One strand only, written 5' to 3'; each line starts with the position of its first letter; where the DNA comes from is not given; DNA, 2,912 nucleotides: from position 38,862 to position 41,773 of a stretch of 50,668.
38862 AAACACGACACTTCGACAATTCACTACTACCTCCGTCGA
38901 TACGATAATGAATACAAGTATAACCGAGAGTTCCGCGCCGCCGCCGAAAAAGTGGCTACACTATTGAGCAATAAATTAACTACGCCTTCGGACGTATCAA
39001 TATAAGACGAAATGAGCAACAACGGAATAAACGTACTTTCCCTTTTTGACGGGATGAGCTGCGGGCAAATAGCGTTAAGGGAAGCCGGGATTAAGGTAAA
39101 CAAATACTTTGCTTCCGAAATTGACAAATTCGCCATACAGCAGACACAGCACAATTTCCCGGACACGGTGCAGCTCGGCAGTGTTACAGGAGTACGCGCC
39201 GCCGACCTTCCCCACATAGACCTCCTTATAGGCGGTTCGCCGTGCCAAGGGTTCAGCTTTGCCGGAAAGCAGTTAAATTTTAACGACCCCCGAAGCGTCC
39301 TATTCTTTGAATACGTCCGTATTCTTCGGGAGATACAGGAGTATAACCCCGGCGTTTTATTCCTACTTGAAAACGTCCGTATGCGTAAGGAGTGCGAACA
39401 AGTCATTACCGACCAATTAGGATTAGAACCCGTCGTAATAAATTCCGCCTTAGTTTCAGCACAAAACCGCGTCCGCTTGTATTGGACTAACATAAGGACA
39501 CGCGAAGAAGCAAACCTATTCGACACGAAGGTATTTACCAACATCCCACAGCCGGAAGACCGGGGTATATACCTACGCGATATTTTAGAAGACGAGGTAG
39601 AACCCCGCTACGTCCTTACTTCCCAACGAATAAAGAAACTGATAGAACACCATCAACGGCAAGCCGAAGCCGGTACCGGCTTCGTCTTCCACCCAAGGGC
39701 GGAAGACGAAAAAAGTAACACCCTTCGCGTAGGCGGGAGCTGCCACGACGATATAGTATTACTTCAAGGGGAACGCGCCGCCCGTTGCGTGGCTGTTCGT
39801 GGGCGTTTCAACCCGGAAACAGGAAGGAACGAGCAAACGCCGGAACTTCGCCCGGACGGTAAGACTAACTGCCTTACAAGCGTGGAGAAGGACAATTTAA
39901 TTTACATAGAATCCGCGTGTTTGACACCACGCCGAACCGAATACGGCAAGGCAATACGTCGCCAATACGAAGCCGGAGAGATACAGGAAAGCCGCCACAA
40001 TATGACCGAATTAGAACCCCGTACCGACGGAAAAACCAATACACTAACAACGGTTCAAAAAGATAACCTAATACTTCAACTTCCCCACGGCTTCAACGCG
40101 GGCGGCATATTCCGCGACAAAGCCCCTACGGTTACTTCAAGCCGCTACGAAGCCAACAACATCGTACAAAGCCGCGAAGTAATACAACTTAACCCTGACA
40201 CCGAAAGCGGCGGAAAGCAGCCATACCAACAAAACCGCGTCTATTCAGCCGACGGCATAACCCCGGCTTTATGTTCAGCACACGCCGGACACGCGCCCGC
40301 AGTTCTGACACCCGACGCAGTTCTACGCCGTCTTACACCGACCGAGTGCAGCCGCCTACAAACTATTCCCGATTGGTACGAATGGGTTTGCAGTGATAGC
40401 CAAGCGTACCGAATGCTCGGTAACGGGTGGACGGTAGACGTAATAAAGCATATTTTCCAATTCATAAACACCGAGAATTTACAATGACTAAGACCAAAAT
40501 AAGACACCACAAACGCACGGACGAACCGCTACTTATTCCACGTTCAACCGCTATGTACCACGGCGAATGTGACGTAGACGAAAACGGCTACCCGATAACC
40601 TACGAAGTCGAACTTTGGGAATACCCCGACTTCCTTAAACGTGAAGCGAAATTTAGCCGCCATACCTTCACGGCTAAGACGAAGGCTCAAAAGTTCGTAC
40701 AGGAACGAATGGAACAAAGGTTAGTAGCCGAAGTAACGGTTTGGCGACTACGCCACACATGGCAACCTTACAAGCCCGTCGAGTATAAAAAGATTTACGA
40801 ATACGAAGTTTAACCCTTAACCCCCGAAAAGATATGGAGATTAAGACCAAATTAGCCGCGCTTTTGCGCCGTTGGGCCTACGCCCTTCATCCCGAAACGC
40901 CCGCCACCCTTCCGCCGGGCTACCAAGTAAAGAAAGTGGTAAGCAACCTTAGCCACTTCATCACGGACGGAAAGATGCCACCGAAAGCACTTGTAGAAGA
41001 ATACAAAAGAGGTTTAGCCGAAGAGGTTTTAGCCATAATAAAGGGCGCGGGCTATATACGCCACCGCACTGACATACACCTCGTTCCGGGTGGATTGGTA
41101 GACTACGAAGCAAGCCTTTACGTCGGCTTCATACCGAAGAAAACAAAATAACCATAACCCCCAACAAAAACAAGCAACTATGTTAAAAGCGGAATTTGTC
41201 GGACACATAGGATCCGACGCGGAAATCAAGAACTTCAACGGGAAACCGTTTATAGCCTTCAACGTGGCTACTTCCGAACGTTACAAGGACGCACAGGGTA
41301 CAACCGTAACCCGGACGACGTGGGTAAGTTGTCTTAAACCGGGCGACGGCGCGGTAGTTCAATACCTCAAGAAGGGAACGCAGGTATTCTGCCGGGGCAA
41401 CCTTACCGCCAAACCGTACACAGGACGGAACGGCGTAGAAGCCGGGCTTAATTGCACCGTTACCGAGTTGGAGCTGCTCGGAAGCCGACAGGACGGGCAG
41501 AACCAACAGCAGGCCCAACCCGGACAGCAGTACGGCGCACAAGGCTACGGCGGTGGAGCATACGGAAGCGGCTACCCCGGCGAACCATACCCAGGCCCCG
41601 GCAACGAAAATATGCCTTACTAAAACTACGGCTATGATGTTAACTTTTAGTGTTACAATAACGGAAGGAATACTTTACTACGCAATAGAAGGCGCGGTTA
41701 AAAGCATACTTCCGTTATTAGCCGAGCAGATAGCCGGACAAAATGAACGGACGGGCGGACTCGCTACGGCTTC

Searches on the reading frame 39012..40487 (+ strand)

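Call 16: search_protein_families(library=pfam, proteins=[window:39012-40487:+], max_evalue=0.01)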
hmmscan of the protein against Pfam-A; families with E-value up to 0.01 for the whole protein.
window:39012-40487:+ (491 aa): 1 family
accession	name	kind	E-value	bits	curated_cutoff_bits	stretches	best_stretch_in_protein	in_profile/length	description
PF00145.23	DNA_methylase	-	1e-47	163.6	22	1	7-484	2-321/324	C-5 cytosine-specific DNA methylase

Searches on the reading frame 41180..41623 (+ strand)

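Call 16: search_protein_families(library=pfam, proteins=[window:41180-41623:+], max_evalue=0.01)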
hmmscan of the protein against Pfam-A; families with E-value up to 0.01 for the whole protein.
window:41180-41623:+ (147 aa): 1 family
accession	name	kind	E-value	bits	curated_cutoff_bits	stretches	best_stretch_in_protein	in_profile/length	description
PF00436.31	SSB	-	2.2e-11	44.2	26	1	3-87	3-90/104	Single-strand binding protein family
